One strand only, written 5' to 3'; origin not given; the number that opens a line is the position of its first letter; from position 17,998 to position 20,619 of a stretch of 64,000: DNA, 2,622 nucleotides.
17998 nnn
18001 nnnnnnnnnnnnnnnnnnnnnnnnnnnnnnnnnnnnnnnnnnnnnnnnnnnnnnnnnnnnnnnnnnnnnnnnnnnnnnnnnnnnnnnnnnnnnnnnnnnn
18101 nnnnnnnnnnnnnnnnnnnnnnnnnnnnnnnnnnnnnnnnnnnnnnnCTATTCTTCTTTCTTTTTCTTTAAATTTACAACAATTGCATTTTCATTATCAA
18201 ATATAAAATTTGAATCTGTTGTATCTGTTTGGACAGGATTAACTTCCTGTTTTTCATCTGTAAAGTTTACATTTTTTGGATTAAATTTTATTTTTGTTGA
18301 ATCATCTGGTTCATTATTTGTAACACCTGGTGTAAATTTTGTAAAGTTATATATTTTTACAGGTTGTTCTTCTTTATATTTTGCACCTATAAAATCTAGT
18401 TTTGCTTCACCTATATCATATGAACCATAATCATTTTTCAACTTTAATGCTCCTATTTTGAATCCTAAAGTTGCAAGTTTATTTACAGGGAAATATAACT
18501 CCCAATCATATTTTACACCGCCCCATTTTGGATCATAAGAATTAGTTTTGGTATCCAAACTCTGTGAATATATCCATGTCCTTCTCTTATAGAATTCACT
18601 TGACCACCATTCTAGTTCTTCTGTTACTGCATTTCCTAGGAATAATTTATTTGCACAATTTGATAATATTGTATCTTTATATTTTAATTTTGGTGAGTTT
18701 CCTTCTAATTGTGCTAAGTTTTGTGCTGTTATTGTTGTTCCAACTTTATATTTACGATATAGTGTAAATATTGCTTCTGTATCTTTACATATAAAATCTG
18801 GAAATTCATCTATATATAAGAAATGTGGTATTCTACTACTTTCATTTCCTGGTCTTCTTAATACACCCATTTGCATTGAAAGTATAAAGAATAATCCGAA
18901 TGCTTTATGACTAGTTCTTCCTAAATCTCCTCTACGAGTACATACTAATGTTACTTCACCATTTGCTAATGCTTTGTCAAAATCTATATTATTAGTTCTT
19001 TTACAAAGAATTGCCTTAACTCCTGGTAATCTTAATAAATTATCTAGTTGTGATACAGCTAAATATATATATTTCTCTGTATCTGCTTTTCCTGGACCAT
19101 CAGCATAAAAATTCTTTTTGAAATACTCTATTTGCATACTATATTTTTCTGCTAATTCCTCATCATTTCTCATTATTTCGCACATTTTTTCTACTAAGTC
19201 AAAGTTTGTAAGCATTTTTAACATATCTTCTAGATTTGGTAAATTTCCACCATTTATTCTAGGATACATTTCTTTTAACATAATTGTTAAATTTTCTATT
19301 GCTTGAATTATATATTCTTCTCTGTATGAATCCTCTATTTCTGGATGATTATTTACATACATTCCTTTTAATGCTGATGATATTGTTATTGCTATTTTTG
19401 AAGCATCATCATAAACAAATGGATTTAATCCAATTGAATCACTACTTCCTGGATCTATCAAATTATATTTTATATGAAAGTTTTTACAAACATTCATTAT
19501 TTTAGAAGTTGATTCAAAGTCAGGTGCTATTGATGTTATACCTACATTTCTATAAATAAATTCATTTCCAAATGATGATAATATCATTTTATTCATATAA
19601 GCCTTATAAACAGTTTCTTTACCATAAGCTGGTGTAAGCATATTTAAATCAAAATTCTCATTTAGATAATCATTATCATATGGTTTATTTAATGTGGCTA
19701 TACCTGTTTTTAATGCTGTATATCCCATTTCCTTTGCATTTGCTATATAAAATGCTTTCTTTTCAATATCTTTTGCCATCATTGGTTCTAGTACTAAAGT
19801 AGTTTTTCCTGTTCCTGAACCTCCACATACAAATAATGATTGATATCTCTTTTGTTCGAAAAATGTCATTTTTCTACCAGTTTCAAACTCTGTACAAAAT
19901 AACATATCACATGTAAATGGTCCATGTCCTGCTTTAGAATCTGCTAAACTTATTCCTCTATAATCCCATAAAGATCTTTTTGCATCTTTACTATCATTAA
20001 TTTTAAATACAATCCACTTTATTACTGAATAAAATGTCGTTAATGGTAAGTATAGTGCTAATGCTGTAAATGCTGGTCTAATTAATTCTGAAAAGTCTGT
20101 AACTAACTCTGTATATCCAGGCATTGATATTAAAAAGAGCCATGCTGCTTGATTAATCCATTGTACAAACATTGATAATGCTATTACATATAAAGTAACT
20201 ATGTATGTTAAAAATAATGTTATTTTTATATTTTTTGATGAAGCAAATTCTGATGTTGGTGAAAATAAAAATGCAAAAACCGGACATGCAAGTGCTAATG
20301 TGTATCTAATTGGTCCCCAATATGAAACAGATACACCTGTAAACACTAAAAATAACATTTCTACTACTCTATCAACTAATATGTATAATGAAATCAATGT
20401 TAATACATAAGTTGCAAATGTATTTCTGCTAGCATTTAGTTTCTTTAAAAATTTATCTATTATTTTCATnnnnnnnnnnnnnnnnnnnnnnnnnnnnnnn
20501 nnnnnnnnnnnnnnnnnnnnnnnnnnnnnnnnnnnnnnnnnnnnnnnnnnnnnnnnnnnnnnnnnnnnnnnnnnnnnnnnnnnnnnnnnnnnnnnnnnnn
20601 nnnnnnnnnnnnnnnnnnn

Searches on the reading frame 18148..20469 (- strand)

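Call 13: search_protein_families(library=pfam, proteins=[window:18148-20469:-], max_evalue=0.01)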
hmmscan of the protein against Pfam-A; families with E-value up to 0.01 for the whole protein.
window:18148-20469:- (773 aa): 3 families
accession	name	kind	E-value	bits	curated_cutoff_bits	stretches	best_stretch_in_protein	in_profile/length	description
PF12696.13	TraG-D_C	-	1.2e-08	35.3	22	1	551-640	4-93/126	TraM recognition site of TraD and TraG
PF02534.20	T4SS-DNA_transf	-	0.00071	19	20.1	1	499-614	254-369/468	Type IV secretory system Conjugative DNA transfer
PF07088.17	GvpD_P-loop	-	0.0037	17.6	24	0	202-277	3-80/189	GvpD gas vesicle protein, P-loop domain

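Call 43: search_protein_families(library=ncbifam, proteins=[window:18148-20469:-], max_evalue=0.01)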
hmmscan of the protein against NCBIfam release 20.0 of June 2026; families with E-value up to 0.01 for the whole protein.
window:18148-20469:- (773 aa): 2 families
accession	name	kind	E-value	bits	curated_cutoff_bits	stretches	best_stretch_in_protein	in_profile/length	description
NF045973.1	conju_CD1115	equivalog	1.7e-12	46.9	250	1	330-627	75-372/442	VirD4-like conjugal transfer protein, CD1115 family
NF041326.1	Bacteroid_MobC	subfamily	0.00067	18.1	900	0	542-628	451-535/655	conjugal transfer protein MobC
